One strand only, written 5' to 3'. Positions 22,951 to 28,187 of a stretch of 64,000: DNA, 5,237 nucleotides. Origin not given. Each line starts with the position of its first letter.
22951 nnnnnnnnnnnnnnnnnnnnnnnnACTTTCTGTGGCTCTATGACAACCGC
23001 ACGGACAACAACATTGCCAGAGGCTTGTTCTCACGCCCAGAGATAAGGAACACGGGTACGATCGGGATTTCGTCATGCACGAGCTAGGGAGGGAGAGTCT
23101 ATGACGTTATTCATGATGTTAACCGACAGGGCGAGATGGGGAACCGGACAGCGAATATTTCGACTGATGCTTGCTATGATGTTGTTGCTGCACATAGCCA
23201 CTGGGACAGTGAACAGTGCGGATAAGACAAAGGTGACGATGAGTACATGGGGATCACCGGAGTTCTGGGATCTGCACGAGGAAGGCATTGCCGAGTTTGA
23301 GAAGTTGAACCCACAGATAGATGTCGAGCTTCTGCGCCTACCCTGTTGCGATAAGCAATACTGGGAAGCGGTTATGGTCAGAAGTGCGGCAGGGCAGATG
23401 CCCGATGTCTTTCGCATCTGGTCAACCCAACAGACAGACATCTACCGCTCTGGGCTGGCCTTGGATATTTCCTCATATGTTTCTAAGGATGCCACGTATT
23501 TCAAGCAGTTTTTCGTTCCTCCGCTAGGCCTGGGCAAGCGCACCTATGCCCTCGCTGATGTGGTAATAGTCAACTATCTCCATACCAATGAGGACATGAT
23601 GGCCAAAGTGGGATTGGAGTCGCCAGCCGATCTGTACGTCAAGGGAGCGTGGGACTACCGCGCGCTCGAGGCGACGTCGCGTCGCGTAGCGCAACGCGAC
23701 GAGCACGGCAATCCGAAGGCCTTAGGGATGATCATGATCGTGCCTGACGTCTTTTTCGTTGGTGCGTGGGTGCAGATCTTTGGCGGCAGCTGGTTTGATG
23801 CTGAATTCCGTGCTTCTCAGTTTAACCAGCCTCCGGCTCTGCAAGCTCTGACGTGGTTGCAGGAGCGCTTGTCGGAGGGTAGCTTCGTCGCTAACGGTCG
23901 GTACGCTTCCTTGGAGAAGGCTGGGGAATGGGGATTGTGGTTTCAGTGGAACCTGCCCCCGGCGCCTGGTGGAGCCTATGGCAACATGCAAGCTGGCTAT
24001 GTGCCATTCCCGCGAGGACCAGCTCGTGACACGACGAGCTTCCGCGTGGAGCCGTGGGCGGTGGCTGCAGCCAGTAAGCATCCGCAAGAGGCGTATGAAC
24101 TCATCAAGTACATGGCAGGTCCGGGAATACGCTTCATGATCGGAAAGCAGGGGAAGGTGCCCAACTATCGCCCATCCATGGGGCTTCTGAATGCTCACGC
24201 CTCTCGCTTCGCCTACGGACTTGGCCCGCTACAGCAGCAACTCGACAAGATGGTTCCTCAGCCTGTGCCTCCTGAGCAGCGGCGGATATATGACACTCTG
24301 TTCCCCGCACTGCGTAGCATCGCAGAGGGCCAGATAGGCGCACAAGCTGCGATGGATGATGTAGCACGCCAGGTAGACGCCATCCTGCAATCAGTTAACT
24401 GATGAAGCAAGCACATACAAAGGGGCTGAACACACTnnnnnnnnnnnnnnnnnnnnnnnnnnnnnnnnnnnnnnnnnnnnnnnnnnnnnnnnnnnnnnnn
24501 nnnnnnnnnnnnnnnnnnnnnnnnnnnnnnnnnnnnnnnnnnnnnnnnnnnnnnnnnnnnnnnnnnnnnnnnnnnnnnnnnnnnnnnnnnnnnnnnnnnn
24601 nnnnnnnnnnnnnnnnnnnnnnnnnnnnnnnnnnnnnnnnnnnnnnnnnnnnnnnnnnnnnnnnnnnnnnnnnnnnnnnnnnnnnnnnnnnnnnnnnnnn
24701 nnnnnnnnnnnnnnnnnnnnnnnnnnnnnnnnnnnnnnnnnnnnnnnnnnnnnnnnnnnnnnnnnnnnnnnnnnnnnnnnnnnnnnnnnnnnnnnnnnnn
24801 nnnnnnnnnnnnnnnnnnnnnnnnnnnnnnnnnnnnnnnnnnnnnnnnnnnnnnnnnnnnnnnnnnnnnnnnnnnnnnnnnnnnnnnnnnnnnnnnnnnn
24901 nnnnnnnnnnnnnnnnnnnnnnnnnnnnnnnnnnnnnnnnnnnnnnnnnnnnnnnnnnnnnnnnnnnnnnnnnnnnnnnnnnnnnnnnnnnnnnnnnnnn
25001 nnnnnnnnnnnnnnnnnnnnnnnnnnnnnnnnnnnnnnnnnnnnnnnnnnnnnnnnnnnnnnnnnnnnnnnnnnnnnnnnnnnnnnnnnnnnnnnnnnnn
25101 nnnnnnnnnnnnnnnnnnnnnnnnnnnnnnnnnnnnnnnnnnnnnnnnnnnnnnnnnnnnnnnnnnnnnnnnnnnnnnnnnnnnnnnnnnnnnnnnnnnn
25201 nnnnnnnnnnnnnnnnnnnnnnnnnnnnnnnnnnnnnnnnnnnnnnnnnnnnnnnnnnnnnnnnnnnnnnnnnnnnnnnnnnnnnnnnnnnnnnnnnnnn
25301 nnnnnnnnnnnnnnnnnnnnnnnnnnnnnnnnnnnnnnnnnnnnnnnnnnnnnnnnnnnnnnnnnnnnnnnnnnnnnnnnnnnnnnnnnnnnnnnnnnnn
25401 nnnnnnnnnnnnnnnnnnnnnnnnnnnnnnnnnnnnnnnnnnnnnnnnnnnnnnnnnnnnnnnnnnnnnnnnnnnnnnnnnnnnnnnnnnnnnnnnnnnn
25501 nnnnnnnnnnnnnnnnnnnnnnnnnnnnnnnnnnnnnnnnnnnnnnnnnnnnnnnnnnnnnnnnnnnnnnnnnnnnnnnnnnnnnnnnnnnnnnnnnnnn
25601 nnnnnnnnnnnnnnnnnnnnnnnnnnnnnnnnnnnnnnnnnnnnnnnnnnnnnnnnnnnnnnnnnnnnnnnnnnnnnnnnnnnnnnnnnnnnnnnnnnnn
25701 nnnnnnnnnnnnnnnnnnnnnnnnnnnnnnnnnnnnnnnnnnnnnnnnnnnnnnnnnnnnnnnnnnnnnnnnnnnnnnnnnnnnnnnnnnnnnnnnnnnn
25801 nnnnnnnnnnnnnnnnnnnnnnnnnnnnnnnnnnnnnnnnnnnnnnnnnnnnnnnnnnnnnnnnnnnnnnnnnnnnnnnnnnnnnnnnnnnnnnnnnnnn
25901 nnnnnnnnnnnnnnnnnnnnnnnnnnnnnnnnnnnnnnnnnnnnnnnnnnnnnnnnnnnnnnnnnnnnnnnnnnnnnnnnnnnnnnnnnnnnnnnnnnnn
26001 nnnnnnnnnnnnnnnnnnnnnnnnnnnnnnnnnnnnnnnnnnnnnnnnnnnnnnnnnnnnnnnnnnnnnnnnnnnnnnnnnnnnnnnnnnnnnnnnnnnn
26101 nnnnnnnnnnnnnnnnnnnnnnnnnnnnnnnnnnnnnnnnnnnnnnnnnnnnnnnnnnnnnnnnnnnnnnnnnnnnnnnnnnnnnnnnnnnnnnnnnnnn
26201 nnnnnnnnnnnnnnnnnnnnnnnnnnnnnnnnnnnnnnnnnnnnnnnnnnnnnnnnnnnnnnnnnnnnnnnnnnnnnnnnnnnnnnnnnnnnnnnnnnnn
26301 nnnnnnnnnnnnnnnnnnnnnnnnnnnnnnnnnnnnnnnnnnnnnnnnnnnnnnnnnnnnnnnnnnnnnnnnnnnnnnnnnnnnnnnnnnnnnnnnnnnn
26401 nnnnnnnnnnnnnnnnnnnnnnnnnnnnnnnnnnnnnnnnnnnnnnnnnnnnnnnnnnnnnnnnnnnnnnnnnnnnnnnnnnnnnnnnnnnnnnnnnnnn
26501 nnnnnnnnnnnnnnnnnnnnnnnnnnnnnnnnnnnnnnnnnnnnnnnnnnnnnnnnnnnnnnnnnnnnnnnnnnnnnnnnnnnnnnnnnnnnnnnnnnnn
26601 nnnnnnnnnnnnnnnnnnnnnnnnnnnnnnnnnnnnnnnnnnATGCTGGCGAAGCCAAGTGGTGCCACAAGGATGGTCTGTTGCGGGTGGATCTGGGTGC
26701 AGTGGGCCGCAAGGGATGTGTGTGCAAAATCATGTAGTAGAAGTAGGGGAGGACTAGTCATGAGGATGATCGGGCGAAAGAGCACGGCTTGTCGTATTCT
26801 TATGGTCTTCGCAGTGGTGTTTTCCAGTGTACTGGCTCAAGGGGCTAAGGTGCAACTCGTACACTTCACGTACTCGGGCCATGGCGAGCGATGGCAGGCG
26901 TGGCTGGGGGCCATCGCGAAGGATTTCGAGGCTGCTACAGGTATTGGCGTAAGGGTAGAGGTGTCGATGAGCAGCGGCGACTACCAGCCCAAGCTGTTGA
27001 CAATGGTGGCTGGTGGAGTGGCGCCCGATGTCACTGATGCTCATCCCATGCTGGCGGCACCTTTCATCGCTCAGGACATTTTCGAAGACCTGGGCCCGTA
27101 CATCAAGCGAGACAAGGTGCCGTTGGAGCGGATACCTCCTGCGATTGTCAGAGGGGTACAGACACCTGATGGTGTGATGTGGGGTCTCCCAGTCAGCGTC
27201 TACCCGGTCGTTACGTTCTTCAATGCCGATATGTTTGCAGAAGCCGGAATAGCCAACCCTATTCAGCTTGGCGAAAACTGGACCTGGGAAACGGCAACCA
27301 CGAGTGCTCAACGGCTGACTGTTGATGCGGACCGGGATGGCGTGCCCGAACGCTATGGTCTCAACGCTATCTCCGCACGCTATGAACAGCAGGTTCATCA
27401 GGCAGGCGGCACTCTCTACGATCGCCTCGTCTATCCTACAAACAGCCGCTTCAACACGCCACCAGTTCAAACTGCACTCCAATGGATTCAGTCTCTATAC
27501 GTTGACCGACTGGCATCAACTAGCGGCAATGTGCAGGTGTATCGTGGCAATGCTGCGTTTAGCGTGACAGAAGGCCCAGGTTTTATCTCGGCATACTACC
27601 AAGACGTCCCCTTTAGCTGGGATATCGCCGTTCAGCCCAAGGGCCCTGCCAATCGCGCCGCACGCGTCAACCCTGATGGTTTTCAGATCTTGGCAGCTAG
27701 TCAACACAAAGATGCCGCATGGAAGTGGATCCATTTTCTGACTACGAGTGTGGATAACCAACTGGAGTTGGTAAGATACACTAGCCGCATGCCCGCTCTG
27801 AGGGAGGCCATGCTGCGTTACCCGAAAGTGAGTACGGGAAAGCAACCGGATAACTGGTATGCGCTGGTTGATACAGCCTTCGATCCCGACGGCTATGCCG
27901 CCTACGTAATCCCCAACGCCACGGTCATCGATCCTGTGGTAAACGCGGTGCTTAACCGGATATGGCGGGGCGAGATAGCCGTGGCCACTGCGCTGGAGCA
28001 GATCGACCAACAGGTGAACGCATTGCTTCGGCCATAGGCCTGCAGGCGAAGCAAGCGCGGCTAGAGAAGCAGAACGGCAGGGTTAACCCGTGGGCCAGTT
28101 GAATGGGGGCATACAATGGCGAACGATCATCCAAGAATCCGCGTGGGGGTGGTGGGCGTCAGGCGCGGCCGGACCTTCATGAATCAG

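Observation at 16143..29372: Carbohydrate island with six SBP genes but no ABC permease, ATPase or regulator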

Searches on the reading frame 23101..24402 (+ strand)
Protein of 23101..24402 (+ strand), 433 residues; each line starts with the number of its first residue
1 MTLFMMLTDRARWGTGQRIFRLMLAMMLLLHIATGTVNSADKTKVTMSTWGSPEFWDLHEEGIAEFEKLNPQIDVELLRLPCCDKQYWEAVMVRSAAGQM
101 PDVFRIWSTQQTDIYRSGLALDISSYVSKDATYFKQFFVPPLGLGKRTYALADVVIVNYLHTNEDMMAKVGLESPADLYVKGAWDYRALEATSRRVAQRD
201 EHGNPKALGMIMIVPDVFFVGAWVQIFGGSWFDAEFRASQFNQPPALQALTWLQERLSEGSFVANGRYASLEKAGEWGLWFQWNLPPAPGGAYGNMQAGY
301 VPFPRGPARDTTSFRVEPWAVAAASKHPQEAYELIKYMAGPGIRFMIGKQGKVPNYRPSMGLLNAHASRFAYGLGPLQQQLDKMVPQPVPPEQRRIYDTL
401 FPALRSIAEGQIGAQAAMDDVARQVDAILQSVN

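Call 8: search_protein_families(library=pfam, proteins=[window:23101-24402:+], max_evalue=0.01)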
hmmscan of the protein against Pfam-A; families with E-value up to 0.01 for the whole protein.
window:23101-24402:+ (433 aa): 2 families
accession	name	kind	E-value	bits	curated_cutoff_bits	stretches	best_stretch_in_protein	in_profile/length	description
PF01547.30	SBP_bac_1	-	6.5e-17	62.9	26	1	62-342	13-304/307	Bacterial extracellular solute-binding protein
PF13416.11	SBP_bac_8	-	1.6e-09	38.4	27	1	63-341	3-246/279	Bacterial extracellular solute-binding protein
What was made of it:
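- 23101..24402 (+): SBP_C: signal peptide with NSA|DK site, no Cys. The pairing with GH31 is conserved in relatives. Pfam 6.5e-17 (call 8).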

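Call 53: search_solved_structures(query=window:23101-24402:+, max_evalue=0.001)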
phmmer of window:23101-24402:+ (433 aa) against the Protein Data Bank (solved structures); distinct sequences matched with E-value up to 0.001: 15.
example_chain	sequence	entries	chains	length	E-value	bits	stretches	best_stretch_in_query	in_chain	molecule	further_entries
5f7v_A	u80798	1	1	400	9.6e-11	44.1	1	35-260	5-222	Lmo0181 protein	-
3uor_A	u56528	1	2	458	3.1e-07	32.5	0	265-429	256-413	ABC transporter sugar binding protein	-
1eu8_A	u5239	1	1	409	6.3e-07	31.5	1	43-429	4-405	TREHALOSE/MALTOSE BINDING PROTEIN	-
4qrz_A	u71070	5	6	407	7.5e-07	31.3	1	44-426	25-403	ABC-TYPE SUGAR TRANSPORTER | ABC transporter, substrate binding protein (Sugar)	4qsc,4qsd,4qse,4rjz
2zyk_A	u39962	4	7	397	7.9e-06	27.9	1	294-426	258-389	Solute-binding protein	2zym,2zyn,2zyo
3quf_A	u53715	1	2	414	1.2e-05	27.3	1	61-173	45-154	Extracellular solute-binding protein, family 1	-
2hfb_A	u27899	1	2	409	1.4e-05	27.1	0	53-175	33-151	Sugar ABC transporter, sugar-binding protein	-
6pql_A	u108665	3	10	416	1.5e-05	27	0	53-175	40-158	ABC transporter sugar-binding protein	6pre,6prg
5z6b_A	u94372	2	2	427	1.6e-05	26.9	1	27-175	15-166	Putative ABC transporter substrate-binding protein YesO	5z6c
9xf5_A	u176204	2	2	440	2.1e-05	26.5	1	309-430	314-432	ABC transporter substrate-binding protein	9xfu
2heu_A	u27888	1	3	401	2.2e-05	26.4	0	56-175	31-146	Sugar ABC transporter, sugar-binding protein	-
2hq0_A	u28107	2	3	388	2.2e-05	26.4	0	58-175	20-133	Sugar ABC transporter, sugar-binding protein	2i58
4r6k_A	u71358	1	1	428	5.1e-05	25.2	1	39-175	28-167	SOLUTE-BINDING PROTEIN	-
6rjy_A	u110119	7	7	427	0.00023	23.1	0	40-355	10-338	Arabino-oligosaccharids-binding protein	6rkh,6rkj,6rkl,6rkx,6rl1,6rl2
4r9f_A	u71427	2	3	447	0.00088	21.2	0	93-341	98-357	MBP1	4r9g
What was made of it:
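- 23101..24402 (+): Nearest PDB is Lmo0181 (call 53).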

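Call 84: search_protein_families(library=ncbifam, proteins=[window:23101-24402:+], max_evalue=0.00001)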
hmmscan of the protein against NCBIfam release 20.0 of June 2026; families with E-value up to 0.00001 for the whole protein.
window:23101-24402:+ (433 aa): 0 families

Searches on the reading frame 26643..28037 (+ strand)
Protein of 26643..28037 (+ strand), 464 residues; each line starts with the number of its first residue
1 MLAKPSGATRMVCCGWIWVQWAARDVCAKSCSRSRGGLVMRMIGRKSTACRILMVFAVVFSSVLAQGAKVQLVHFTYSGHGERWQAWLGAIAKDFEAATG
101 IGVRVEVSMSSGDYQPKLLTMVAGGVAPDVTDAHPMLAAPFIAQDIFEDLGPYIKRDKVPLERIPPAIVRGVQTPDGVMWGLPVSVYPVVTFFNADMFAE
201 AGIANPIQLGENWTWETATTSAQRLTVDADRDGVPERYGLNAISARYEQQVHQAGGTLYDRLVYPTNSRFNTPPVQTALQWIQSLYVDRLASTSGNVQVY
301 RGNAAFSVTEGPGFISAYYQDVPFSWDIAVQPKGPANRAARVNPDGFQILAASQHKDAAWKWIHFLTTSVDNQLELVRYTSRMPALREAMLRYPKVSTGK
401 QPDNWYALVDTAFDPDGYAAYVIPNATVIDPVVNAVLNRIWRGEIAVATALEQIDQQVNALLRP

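Call 8: search_protein_families(library=pfam, proteins=[window:26643-28037:+], max_evalue=0.01)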
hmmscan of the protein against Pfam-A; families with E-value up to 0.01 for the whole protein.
window:26643-28037:+ (464 aa): 2 families
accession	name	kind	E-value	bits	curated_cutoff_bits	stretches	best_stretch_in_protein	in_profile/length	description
PF01547.30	SBP_bac_1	-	2e-27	97.4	26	1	86-369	8-303/307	Bacterial extracellular solute-binding protein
PF13416.11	SBP_bac_8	-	1.4e-23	84.6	27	1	90-389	1-265/279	Bacterial extracellular solute-binding protein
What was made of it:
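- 26760..28037 (+): SBP_D: signal peptide with VLA|QG site, no lipobox. Pfam 2e-27 (call 8).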

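Call 54: search_solved_structures(query=window:26757-28037:+, max_evalue=0.001)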
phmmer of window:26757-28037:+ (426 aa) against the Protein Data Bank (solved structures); distinct sequences matched with E-value up to 0.001: 20.
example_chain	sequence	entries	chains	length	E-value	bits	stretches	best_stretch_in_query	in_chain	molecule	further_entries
5f7v_A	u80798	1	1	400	4.3e-21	78.5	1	28-421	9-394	Lmo0181 protein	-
6rjy_A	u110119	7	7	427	7.3e-14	54.7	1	28-348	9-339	Arabino-oligosaccharids-binding protein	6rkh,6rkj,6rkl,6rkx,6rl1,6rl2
4qrz_A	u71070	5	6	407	2.9e-10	42.8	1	54-333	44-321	ABC-TYPE SUGAR TRANSPORTER | ABC transporter, substrate binding protein (Sugar)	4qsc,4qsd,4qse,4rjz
3uor_A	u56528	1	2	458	6.6e-10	41.6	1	55-331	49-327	ABC transporter sugar binding protein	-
5k2x_A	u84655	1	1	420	1.8e-09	40.2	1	65-355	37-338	Sugar ABC transporter permease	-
5k2y_A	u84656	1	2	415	1.9e-09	40.1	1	65-355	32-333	Probable periplasmic sugar-binding lipoprotein UspC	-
5z6b_A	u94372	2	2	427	7e-09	38.3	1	66-332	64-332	Putative ABC transporter substrate-binding protein YesO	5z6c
4r6k_A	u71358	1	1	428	7.7e-09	38.1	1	66-332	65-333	SOLUTE-BINDING PROTEIN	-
5ysb_A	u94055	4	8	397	3.3e-08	36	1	51-425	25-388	Lin1841 protein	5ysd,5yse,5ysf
4rk2_A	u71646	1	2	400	2.4e-07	33.2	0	297-422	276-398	Putative sugar ABC transporter, substrate-binding protein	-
1eu8_A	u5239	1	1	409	2.2e-05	26.8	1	37-329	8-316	TREHALOSE/MALTOSE BINDING PROTEIN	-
7v09_A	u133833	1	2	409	3.6e-05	26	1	35-250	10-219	Multiple sugar transport system periplasmic sugar-binding protein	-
4jxi_A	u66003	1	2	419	5.1e-05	25.5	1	39-168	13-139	design cystein esterase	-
3u1o_A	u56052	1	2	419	5.3e-05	25.5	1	39-168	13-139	De Novo design cysteine esterase ECH19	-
2w7y_A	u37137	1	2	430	0.00019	23.7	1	60-183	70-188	PROBABLE SUGAR ABC TRANSPORTER, SUGAR-BINDING PROTEIN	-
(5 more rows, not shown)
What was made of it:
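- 26760..28037 (+): Nearest PDB is the cycloalternan-binding Lmo0181, 4e-21 over the full length (call 54).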

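Call 84: search_protein_families(library=ncbifam, proteins=[window:26760-28037:+], max_evalue=0.00001)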
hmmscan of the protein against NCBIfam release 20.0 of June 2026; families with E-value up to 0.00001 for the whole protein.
window:26760-28037:+ (425 aa): 0 families
